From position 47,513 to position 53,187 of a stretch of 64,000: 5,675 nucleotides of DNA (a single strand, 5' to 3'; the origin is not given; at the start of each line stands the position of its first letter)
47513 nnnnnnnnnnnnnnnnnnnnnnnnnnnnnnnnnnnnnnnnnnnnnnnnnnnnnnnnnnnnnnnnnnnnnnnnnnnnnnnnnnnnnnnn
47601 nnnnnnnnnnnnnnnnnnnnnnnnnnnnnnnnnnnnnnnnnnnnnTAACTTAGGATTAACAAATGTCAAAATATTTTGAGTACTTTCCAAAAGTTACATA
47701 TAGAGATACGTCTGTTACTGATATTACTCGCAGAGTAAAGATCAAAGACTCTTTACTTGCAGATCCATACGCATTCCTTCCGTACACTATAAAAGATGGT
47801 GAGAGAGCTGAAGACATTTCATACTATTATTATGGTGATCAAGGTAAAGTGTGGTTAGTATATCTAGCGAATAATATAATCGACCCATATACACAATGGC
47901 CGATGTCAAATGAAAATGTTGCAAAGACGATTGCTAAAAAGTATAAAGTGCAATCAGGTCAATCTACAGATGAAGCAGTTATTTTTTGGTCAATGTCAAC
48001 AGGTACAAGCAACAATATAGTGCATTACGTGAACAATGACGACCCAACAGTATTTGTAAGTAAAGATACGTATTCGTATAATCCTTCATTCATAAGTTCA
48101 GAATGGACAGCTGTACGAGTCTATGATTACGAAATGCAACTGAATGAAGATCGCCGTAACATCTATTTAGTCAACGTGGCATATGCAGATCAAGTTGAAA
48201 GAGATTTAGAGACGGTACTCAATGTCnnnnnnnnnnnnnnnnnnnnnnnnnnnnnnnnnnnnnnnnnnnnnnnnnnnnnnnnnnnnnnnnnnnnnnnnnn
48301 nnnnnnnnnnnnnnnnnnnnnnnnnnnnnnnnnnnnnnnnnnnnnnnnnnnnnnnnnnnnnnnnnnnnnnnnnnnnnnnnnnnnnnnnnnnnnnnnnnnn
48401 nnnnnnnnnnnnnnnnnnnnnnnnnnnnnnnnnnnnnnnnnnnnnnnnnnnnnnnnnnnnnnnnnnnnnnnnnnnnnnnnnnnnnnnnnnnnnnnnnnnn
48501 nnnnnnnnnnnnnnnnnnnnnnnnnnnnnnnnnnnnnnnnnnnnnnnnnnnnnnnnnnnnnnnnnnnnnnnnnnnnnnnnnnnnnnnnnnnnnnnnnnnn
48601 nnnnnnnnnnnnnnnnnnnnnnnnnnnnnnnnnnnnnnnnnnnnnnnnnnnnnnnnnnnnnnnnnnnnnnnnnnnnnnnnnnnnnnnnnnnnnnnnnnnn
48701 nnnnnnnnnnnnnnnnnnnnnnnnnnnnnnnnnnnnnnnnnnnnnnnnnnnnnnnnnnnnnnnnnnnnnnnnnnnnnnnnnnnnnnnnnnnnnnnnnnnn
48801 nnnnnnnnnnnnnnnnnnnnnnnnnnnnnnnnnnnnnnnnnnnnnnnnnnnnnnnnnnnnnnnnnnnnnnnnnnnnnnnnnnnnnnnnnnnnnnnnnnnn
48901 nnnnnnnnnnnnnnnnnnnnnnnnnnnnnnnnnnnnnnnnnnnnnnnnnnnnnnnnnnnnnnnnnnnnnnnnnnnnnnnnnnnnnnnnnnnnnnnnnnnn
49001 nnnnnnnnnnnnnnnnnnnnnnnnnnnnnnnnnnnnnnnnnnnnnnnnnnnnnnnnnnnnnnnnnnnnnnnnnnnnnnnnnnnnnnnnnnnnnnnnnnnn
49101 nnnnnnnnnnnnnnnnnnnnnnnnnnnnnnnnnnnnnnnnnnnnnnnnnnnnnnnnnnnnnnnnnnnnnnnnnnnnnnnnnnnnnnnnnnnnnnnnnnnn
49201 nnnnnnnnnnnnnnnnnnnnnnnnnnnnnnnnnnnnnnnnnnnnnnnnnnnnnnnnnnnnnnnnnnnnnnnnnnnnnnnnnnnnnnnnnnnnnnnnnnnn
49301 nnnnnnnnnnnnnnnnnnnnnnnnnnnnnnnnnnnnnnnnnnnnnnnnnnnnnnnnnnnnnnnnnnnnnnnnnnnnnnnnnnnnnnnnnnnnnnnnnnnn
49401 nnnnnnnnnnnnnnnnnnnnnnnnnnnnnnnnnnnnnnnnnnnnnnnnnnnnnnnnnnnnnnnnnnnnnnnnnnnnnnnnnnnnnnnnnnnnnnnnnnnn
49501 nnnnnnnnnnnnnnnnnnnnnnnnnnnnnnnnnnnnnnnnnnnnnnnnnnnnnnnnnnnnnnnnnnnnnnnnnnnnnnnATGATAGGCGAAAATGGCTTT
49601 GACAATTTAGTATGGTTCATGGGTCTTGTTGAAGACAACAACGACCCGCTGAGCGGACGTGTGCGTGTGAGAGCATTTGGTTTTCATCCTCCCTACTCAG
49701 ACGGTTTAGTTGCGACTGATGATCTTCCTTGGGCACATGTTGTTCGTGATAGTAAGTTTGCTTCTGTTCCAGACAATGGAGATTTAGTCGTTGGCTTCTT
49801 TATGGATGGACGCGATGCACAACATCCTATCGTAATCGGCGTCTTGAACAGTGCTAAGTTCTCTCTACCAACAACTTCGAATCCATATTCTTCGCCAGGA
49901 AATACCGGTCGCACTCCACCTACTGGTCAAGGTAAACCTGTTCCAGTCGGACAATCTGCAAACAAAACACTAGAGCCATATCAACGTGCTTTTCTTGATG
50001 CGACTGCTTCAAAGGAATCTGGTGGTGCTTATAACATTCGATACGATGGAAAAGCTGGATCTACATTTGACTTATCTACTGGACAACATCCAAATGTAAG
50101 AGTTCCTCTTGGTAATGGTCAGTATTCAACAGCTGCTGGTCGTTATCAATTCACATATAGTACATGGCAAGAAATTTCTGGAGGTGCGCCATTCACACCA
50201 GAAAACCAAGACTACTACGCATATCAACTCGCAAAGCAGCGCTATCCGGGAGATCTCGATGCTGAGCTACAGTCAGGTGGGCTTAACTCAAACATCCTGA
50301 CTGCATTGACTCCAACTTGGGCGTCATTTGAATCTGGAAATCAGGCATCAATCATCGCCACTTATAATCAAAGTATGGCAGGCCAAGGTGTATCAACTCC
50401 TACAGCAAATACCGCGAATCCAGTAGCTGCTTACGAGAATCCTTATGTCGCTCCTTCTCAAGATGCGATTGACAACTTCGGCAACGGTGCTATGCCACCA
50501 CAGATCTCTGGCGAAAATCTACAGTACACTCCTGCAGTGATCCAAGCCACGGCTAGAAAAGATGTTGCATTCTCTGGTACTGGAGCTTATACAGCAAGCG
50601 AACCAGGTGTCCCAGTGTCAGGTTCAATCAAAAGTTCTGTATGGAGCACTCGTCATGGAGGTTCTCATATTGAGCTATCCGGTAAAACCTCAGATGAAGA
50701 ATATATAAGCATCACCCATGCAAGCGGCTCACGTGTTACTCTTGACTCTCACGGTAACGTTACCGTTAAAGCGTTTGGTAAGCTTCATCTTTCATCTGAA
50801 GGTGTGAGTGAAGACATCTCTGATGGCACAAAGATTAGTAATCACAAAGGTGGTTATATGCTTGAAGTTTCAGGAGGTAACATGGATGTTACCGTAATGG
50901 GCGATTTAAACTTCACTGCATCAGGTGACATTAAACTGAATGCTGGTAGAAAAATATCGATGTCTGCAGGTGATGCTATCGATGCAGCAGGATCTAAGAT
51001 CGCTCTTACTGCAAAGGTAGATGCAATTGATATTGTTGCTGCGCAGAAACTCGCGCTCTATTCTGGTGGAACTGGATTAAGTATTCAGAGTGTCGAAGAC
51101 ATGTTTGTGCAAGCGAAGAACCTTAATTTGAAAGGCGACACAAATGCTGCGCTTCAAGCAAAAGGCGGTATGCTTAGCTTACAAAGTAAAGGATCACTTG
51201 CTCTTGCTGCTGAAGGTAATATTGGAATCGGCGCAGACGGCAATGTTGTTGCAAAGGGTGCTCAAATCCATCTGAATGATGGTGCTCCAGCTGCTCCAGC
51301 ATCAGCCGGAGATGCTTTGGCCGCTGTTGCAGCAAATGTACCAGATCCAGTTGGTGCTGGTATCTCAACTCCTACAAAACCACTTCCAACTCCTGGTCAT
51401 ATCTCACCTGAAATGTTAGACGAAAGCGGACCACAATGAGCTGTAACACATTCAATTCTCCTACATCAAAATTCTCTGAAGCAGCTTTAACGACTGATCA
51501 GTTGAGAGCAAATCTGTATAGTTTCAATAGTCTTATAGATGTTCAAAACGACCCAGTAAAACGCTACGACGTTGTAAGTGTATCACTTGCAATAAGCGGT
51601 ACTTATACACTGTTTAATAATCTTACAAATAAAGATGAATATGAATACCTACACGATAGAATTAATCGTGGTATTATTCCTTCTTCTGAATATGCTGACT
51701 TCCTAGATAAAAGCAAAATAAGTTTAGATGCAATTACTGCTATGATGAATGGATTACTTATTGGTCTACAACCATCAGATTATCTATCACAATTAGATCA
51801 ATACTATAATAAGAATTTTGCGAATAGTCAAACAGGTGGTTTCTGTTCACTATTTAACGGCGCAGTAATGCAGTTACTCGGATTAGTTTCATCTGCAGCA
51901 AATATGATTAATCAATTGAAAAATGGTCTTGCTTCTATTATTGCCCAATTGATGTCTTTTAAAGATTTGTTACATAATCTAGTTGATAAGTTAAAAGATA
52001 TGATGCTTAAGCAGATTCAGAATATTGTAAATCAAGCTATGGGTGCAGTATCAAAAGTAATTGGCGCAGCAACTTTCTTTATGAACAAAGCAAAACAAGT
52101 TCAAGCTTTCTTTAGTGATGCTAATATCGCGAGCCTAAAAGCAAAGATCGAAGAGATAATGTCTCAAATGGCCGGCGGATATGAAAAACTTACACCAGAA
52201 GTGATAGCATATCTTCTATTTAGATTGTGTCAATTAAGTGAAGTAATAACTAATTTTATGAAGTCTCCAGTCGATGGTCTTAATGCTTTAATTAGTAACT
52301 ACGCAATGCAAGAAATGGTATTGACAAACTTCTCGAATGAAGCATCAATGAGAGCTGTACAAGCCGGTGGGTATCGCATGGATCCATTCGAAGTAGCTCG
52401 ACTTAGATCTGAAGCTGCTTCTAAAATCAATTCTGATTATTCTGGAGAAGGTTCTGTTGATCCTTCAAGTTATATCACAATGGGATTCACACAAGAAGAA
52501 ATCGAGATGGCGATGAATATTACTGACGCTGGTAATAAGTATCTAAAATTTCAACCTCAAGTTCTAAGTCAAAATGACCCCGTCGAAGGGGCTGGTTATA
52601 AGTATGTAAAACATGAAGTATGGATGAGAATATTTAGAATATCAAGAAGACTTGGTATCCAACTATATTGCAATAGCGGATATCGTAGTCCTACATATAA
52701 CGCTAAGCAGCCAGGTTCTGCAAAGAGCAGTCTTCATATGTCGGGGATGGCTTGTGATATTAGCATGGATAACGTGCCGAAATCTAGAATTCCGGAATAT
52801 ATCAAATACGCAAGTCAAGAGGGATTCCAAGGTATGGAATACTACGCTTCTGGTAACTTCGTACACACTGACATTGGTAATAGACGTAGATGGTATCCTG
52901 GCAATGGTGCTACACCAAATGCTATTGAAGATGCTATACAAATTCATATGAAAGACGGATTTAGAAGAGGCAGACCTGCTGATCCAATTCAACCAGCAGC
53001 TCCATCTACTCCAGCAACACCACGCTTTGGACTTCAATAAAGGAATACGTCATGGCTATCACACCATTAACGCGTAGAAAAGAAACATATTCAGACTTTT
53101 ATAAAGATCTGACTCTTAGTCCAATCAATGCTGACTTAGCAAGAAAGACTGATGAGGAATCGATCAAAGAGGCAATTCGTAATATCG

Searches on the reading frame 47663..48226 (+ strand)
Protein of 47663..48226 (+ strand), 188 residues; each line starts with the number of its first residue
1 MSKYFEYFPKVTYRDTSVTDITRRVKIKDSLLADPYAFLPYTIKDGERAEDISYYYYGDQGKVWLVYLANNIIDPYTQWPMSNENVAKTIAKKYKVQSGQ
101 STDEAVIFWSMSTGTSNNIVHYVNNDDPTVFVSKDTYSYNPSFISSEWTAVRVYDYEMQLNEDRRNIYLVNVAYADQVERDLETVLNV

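Call 83: search_protein_families(library=pfam, proteins=[window:47663-48226:+], max_evalue=0.001)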
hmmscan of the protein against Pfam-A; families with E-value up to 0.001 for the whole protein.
window:47663-48226:+ (188 aa): 1 family
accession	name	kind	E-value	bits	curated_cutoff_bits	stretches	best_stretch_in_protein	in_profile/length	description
PF11246.14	Phage_gp53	-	5e-11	43.1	21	1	17-170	24-185/200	Base plate wedge protein 53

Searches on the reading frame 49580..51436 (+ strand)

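Call 83: search_protein_families(library=pfam, proteins=[window:49580-51436:+], max_evalue=0.001)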
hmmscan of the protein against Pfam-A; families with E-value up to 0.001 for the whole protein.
window:49580-51436:+ (619 aa): 3 families
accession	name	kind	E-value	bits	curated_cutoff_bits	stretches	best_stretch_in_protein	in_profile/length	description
PF10106.14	DUF2345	-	4.2e-07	30.3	30.7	1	441-568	28-150/151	Uncharacterized protein conserved in bacteria (DUF2345)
PF12059.13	DUF3540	-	2.8e-05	24.5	27.9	0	432-487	59-115/199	Protein of unknown function (DUF3540)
PF04790.18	Sarcoglycan_1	-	5.8e-05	23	32.5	1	365-540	55-219/259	Sarcoglycan complex subunit protein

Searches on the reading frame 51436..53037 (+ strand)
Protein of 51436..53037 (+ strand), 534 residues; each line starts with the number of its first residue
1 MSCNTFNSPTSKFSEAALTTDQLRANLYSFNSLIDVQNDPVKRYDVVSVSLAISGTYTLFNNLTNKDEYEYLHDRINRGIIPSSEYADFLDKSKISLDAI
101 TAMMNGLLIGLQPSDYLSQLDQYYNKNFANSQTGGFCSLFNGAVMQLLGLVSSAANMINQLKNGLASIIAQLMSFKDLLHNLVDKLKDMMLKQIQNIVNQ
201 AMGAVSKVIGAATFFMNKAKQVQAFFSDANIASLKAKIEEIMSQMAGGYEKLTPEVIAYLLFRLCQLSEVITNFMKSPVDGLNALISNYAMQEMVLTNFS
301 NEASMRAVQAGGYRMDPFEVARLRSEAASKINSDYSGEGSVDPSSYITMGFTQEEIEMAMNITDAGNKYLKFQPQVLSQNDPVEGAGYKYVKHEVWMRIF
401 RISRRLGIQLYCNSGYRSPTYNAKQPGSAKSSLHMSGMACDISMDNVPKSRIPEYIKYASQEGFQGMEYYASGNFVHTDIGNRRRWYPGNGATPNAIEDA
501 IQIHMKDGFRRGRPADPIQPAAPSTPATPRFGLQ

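Call 83: search_protein_families(library=pfam, proteins=[window:51436-53037:+], max_evalue=0.001)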
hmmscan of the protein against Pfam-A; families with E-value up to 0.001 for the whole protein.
window:51436-53037:+ (534 aa): 2 families
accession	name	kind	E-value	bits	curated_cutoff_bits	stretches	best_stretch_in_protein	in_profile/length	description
PF05951.18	Peptidase_M15_2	-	5e-12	46.2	27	1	394-486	56-153/153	Bacterial protein of unknown function (DUF882)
PF08291.16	Peptidase_M15_3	-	3.3e-11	43.7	23.2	1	400-479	33-108/108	Peptidase M15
